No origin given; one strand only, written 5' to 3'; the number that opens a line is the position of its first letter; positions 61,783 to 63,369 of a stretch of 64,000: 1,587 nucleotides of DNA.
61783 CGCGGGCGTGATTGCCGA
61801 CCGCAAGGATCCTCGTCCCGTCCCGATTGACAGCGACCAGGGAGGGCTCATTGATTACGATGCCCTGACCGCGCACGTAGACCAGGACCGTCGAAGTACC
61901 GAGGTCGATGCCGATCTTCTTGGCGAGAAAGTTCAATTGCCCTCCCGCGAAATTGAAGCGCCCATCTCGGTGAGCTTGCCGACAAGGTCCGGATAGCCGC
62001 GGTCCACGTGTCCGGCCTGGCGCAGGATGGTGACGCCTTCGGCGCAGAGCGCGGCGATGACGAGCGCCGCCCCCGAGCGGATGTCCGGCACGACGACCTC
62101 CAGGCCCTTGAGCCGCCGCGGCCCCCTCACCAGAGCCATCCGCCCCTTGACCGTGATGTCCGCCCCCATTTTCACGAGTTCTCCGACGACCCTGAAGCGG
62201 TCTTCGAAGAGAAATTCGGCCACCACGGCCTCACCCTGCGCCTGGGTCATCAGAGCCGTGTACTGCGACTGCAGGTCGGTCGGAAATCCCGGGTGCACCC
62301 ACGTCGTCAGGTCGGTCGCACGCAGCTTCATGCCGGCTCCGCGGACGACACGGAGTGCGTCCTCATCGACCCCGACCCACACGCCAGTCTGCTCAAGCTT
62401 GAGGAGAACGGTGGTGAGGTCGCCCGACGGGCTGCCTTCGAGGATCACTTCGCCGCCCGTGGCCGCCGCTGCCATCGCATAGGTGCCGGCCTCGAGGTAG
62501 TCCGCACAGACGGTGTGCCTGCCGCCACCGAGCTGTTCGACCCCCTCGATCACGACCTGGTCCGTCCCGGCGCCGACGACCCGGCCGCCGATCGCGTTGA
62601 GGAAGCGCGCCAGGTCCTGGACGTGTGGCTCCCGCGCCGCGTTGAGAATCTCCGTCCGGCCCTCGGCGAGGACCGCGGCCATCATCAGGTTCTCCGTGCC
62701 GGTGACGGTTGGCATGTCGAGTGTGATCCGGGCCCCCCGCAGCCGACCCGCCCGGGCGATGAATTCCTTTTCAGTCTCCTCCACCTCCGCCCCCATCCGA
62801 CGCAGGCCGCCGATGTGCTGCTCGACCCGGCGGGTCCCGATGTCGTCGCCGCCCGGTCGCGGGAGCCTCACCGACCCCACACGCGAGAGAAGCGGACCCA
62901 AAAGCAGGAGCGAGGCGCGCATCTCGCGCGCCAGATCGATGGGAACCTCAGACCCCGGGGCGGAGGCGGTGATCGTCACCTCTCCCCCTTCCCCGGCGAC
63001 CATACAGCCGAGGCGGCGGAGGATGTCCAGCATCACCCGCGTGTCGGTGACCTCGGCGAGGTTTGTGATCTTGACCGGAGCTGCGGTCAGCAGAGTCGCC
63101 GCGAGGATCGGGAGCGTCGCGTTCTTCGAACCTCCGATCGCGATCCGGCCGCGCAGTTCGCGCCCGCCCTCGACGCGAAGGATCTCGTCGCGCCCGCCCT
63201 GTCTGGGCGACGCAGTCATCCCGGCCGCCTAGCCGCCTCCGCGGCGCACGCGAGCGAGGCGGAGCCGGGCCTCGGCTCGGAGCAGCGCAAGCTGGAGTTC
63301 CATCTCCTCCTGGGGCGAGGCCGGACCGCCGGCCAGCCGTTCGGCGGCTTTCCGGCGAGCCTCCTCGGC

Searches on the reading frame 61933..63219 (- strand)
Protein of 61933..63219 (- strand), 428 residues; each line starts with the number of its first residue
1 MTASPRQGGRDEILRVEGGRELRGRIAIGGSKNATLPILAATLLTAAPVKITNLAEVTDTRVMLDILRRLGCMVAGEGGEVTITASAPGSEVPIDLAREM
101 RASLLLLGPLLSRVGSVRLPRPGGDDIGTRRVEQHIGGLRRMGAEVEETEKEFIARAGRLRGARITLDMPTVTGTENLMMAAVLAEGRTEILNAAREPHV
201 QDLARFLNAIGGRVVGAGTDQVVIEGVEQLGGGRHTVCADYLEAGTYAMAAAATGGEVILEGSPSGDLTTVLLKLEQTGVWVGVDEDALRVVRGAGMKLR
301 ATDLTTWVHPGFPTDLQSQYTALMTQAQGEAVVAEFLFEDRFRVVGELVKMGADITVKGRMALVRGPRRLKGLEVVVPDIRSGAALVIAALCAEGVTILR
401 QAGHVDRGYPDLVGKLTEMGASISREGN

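Call 56: find_encoding_contigs(protein=window:61933-63219:-, flank=10000, max_places=2)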
Protein window:61933-63219:- (428 aa): 1 contig read that carries it; 1 place shown.
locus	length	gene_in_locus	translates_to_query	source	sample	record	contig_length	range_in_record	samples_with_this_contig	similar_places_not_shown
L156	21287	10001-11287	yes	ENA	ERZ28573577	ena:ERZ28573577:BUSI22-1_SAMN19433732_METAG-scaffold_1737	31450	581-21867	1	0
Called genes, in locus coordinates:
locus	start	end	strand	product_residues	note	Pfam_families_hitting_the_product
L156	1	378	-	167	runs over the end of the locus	PF05163:DinB, PF12867:DinB_2 (weak)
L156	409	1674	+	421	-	PF00464:SHMT, PF00155:Aminotran_1_2 (weak)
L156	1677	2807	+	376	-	PF00953:Glycos_transf_4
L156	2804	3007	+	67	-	PF09527:ATPase_gene1 (weak)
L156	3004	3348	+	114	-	-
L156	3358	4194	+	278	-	PF00119:ATP-synt_A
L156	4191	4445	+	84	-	PF00137:ATP-synt_C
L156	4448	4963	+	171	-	PF05405:Mt_ATP-synt_B (weak), PF00430:ATP-synt_B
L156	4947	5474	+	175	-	PF00213:OSCP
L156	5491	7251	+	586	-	PF02874:ATP-synt_ab_N, PF00006:ATP-synt_ab, PF00306:ATP-synt_ab_C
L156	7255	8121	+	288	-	PF00231:ATP-synt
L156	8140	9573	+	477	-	PF02874:ATP-synt_ab_N, PF00006:ATP-synt_ab, PF22919:ATP-synt_VA_C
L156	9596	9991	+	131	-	PF02823:ATP-synt_DE_N, PF00401:ATP-synt_DE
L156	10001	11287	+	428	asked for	PF00275:EPSP_synthase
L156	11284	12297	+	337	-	PF00022:Actin (weak), PF06723:MreB_Mbl, PF25216:Volactin (weak), PF00012:HSP70, PF14450:FtsA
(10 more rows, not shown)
